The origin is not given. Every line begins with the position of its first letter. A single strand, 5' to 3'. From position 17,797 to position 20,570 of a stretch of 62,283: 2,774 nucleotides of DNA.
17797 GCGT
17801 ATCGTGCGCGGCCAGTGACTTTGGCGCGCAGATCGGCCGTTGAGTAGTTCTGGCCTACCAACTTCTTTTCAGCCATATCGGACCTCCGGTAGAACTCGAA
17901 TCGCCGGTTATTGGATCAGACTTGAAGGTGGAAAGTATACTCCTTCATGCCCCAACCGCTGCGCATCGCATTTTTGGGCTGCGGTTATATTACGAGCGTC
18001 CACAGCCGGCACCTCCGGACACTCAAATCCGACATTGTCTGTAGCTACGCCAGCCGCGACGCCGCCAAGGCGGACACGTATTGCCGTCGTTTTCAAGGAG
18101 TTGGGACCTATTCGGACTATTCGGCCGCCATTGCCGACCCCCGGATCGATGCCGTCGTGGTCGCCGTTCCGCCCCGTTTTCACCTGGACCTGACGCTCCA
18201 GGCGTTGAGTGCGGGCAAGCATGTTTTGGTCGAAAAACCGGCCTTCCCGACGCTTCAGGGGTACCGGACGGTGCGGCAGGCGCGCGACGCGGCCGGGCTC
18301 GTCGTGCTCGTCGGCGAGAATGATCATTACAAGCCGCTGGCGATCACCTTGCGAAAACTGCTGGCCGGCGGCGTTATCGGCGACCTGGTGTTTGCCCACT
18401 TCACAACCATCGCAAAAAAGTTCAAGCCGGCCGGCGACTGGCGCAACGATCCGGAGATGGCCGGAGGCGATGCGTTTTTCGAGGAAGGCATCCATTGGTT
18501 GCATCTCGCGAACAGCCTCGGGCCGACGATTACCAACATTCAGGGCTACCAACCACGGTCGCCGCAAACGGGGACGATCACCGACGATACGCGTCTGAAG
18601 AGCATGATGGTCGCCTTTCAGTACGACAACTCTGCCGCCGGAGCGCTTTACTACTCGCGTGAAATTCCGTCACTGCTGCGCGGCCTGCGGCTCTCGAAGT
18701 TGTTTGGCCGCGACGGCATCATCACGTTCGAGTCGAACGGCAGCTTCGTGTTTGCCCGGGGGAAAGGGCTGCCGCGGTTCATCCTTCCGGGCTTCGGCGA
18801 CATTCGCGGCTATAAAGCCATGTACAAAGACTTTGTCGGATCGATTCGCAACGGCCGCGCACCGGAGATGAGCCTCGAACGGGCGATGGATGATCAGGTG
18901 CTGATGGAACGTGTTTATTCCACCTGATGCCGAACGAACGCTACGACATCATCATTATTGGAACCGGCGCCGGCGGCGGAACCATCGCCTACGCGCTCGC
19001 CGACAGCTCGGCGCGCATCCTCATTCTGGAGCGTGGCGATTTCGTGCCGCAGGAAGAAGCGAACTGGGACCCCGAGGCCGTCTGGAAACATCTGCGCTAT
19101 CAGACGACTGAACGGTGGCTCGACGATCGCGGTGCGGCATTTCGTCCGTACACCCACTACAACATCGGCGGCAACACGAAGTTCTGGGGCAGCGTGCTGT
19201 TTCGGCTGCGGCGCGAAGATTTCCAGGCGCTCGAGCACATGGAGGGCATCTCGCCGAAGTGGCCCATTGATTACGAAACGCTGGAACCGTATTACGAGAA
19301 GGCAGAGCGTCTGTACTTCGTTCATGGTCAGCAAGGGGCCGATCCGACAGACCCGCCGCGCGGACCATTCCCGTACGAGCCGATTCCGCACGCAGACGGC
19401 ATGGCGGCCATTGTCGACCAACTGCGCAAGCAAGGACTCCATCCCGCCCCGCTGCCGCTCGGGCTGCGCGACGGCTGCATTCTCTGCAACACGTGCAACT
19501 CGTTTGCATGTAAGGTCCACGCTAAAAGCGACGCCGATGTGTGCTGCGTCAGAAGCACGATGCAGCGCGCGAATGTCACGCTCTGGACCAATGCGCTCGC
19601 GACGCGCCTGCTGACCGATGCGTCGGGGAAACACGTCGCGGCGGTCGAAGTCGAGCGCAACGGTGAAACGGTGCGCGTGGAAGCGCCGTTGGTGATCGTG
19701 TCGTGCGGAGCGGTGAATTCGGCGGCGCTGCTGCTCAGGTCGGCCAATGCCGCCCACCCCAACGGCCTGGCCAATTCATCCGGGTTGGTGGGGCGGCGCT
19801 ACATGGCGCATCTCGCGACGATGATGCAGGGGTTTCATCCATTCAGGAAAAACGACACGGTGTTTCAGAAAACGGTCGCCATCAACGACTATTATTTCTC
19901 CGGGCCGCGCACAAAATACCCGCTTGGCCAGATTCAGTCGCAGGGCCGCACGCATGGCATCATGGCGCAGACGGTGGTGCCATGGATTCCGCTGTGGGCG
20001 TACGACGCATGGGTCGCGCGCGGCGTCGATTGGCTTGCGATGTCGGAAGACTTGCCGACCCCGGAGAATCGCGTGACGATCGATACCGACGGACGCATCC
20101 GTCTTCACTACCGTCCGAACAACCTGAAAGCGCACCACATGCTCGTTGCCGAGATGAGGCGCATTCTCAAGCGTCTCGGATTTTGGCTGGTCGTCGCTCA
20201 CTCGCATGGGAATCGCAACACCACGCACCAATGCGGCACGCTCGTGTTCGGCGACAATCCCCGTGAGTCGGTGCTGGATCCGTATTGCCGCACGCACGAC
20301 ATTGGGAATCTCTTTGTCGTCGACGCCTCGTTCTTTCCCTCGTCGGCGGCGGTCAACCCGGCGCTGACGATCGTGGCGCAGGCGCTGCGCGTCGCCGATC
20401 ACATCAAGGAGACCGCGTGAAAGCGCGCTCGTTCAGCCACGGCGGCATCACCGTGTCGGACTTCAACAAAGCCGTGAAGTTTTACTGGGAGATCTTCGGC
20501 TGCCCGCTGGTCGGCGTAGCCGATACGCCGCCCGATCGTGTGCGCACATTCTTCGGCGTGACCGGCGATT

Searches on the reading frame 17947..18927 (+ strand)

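Call 57: search_protein_families(library=pfam, proteins=[window:17947-18927:+], max_evalue=0.001)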
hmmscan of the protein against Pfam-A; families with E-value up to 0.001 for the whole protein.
window:17947-18927:+ (326 aa): 3 families
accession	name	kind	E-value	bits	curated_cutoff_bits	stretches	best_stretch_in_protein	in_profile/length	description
PF01408.29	GFO_IDH_MocA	-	3e-21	76.8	24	1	5-123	1-119/120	Oxidoreductase family, NAD-binding Rossmann fold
PF22725.1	GFO_IDH_MocA_C3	-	6.4e-10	39.5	27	1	134-241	3-107/124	GFO/IDH/MocA C-terminal domain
PF02894.22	GFO_IDH_MocA_C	-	4.6e-07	30.3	22.9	1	136-324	1-207/218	Oxidoreductase family, C-terminal alpha/beta domain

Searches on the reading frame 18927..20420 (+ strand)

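Call 57: search_protein_families(library=pfam, proteins=[window:18927-20420:+], max_evalue=0.001)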
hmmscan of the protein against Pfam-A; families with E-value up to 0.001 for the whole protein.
window:18927-20420:+ (497 aa): 7 families
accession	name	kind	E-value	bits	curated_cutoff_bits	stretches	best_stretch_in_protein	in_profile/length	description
PF05199.19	GMC_oxred_C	-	2.1e-19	70.9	24.6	1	377-486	1-139/139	GMC oxidoreductase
PF00732.25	GMC_oxred_N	-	4e-15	56.7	23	1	80-296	27-217/218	GMC oxidoreductase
PF00890.30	FAD_binding_2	-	8.5e-08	32.2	20.4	1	211-307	151-261/414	FAD binding domain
PF01266.30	DAO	-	2.4e-07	31.1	27.9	1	7-105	1-74/353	FAD dependent oxidoreductase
PF07992.20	Pyr_redox_2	-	0.00012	22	26.1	0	6-38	1-33/291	Pyridine nucleotide-disulphide oxidoreductase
PF12831.13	FAD_oxidored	-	0.00058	19.7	27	0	207-258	93-142/416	FAD dependent oxidoreductase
PF13450.12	NAD_binding_8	-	0.00066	20.4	21.9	0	10-38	1-29/68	NAD(P)-binding Rossmann-like domain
